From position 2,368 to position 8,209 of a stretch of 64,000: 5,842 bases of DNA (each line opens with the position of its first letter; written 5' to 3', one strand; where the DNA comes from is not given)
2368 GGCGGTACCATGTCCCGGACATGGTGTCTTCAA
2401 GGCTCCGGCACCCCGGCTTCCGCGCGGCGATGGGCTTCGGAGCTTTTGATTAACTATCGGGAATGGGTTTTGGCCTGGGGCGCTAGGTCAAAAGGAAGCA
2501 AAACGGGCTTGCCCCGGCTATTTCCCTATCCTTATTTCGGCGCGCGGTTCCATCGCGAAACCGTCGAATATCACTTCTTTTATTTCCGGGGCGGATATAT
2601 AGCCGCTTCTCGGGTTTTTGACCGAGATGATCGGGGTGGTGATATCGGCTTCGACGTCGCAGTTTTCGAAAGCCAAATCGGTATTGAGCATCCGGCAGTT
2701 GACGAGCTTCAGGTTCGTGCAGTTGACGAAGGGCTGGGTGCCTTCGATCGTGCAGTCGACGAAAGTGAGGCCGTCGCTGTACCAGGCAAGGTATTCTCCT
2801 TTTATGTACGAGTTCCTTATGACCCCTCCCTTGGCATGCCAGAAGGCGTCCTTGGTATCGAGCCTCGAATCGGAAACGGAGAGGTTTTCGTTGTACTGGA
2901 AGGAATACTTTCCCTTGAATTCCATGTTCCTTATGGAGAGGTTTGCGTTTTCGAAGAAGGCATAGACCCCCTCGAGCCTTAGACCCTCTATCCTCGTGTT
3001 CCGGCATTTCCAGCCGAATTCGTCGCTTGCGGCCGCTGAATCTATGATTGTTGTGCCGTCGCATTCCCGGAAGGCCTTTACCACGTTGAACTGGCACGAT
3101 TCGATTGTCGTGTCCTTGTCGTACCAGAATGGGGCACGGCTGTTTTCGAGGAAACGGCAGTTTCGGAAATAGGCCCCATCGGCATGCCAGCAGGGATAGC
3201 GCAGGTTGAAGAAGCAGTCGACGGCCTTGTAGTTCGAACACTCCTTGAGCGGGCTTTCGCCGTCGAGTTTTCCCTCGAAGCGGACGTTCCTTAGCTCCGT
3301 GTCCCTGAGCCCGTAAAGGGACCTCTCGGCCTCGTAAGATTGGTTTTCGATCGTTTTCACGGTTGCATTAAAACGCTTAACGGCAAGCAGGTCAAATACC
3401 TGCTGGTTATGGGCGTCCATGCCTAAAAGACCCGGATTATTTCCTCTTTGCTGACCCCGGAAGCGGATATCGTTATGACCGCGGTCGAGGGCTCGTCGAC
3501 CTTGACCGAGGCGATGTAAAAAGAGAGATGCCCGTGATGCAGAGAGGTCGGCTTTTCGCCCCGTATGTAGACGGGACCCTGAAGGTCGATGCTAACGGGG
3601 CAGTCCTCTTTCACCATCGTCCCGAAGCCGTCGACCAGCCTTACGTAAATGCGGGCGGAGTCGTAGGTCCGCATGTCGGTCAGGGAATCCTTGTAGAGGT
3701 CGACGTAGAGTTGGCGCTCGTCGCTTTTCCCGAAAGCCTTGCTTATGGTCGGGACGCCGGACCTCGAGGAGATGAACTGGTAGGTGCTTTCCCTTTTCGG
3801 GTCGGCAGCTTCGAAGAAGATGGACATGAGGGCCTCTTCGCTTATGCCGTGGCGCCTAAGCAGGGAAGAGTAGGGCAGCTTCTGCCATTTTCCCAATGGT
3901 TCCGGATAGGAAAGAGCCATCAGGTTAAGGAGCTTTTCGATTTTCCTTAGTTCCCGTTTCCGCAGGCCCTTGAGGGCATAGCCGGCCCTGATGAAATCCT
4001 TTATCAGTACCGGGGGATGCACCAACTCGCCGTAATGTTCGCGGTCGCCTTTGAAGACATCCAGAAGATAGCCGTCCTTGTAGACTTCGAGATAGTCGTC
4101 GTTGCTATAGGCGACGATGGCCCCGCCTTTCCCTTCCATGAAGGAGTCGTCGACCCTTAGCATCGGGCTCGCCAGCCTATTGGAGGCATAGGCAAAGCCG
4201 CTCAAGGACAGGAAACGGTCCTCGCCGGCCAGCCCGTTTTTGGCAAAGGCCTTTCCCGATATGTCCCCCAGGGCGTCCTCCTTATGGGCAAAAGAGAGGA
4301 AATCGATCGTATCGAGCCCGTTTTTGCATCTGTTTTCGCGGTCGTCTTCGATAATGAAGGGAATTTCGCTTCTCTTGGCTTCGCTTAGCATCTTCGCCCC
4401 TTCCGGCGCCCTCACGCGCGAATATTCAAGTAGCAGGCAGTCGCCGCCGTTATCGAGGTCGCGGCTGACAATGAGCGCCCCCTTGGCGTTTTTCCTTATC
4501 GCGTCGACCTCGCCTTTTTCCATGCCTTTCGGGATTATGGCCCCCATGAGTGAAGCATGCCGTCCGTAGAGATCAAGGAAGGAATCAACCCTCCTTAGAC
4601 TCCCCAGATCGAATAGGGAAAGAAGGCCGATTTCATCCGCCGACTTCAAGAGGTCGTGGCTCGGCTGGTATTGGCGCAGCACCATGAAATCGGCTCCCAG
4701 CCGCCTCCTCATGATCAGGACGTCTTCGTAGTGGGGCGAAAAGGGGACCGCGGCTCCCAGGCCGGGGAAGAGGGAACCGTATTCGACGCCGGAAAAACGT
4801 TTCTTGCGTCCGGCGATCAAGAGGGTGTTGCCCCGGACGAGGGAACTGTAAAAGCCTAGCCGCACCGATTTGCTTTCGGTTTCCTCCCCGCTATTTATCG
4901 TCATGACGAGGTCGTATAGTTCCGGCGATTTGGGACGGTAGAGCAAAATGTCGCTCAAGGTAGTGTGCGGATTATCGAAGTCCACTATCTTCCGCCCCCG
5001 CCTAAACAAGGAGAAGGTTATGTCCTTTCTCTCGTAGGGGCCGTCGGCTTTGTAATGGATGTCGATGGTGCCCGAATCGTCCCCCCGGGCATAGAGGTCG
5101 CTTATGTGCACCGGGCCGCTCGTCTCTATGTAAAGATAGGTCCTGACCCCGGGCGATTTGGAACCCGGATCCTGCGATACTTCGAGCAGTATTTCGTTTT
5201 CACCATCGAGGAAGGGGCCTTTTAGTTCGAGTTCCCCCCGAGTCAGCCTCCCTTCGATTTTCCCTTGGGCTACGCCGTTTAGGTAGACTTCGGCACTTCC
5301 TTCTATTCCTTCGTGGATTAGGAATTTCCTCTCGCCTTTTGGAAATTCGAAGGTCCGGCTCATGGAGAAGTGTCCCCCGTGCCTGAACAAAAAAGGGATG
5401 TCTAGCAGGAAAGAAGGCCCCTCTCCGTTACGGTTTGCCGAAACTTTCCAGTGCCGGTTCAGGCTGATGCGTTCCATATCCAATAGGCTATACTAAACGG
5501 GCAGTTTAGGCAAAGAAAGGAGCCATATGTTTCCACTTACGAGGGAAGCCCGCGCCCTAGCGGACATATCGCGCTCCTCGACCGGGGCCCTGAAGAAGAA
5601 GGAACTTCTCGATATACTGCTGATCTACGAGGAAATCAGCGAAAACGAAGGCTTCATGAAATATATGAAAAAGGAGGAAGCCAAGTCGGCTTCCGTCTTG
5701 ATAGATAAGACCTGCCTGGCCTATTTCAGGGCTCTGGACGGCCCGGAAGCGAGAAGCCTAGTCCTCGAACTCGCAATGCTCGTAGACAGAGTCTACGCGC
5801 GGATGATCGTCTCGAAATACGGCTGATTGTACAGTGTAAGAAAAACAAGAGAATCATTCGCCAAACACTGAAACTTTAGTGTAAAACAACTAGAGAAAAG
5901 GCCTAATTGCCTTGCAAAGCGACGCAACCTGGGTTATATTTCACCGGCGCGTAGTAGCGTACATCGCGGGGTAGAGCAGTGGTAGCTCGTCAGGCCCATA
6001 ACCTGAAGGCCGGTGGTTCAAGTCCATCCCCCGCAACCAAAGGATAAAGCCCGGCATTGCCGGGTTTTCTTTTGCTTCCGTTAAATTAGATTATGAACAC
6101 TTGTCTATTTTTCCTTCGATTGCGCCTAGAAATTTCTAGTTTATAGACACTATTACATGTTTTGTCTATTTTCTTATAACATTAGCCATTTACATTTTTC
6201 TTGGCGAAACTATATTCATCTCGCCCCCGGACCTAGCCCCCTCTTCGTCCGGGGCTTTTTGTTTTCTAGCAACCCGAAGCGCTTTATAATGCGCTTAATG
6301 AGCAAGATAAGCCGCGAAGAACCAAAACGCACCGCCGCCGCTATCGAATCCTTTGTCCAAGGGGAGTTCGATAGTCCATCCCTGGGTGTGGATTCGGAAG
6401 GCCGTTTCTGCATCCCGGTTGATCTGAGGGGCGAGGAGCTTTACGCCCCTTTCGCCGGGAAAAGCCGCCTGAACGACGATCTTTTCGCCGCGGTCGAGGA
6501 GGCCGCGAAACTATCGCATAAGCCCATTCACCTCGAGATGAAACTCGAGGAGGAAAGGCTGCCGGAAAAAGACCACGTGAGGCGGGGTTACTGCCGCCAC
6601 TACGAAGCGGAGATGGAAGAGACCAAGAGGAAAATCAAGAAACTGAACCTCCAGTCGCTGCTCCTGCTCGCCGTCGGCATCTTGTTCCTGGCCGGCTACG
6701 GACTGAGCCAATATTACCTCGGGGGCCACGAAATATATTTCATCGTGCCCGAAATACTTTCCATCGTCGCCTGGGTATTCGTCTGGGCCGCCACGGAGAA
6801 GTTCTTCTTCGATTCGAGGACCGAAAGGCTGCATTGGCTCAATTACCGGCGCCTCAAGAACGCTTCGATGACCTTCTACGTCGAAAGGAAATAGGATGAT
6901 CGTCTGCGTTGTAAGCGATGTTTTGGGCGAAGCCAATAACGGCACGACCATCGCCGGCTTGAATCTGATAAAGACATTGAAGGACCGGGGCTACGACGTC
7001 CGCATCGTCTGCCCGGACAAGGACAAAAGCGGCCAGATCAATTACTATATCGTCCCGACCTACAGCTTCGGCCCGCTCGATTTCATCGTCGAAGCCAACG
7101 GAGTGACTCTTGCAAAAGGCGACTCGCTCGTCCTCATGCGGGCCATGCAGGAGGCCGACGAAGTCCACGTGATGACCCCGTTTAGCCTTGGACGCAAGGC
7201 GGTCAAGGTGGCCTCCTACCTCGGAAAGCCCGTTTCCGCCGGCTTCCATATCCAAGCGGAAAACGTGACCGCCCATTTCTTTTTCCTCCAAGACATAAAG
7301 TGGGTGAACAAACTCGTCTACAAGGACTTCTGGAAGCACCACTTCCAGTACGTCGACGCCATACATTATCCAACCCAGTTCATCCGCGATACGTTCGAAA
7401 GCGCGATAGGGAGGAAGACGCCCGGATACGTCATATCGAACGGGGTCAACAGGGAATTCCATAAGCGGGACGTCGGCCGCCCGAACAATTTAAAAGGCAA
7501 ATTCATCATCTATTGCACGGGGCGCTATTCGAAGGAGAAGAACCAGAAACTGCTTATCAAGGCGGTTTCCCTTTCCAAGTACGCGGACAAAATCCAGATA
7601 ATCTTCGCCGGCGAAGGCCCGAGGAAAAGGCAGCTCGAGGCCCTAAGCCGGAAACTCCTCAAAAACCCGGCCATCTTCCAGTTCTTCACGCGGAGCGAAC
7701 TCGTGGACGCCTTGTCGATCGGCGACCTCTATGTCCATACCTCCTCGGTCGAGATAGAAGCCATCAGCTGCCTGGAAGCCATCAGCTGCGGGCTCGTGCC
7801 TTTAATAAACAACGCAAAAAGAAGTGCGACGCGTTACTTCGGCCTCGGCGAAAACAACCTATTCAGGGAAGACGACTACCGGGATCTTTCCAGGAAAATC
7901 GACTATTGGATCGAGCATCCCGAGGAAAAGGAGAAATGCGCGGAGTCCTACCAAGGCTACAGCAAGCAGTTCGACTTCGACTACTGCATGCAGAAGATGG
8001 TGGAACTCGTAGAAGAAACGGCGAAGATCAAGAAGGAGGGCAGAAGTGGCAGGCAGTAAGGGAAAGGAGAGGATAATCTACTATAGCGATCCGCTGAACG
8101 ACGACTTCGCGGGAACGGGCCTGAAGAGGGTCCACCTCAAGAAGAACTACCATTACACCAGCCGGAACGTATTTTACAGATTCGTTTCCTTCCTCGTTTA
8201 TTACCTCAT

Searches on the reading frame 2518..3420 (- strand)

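Call 63: search_protein_families(library=pfam, proteins=[window:2518-3420:-], max_evalue=0.0001)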
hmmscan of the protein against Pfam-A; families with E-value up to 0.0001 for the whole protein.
window:2518-3420:- (300 aa): 2 families
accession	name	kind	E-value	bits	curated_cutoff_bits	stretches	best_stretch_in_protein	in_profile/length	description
PF12541.14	DUF3737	-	9.8e-97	323.9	23.9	1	22-292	1-269/275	Protein of unknown function (DUF3737)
PF13229.12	Beta_helix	-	7.4e-05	22.9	25.9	0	137-247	11-113/158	Right handed beta helix region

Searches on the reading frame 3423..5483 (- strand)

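Call 48: search_protein_families(library=ncbifam, proteins=[window:3423-5483:-], max_evalue=0.001)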
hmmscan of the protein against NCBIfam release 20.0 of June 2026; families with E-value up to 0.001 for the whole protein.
window:3423-5483:- (686 aa): 3 families
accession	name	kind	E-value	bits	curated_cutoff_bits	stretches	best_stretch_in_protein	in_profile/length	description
NF052611.1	beta_gal_Bga2A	equivalog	5.3e-06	24.7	999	1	42-260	118-368/1007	beta-galactosidase, LacZ type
NF049890.1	Bet1-4galacdseBT4151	equivalog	6.9e-06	24.2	1500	1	177-287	287-398/952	exo-beta-1,4-galactosidase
NF007666.0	PRK10340.1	equivalog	3.4e-05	21.9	1284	0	173-259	277-365/1030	beta-galactosidase subunit alpha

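Call 63: search_protein_families(library=pfam, proteins=[window:3423-5483:-], max_evalue=0.0001)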
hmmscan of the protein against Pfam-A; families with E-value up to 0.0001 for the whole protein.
window:3423-5483:- (686 aa): 0 families

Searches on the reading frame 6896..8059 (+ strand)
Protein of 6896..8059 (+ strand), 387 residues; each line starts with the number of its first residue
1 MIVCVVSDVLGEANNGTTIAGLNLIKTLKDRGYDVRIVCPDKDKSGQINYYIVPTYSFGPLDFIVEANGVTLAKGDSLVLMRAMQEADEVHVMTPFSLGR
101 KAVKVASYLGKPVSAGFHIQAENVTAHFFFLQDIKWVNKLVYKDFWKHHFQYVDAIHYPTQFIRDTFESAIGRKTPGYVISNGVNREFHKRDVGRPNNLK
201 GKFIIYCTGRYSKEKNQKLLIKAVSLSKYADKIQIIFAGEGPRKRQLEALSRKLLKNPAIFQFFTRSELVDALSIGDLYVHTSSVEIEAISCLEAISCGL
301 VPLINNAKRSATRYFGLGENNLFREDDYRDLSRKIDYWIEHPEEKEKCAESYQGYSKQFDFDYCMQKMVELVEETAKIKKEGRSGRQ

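Call 7: search_protein_families(library=pfam, proteins=[window:6896-8059:+], max_evalue=0.01)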
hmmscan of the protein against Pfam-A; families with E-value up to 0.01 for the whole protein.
window:6896-8059:+ (387 aa): 5 families
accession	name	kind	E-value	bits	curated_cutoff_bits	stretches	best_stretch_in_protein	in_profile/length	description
PF00534.26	Glycos_transf_1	-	1.2e-25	90.5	26.4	1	199-350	12-167/172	Glycosyl transferases group 1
PF13439.12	Glyco_transf_4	-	4.6e-15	56.5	28.5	1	21-187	8-169/170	Glycosyltransferase Family 4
PF13692.12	Glyco_trans_1_4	-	9.2e-12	45.9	27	1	203-339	2-140/142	Glycosyl transferases group 1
PF13524.12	Glyco_trans_1_2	-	6e-06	26.7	25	1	233-364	15-138/144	Glycosyl transferase-like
PF13579.12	Glyco_trans_4_4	-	0.002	18.9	29.7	1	22-183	8-158/158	Glycosyl transferase 4-like domain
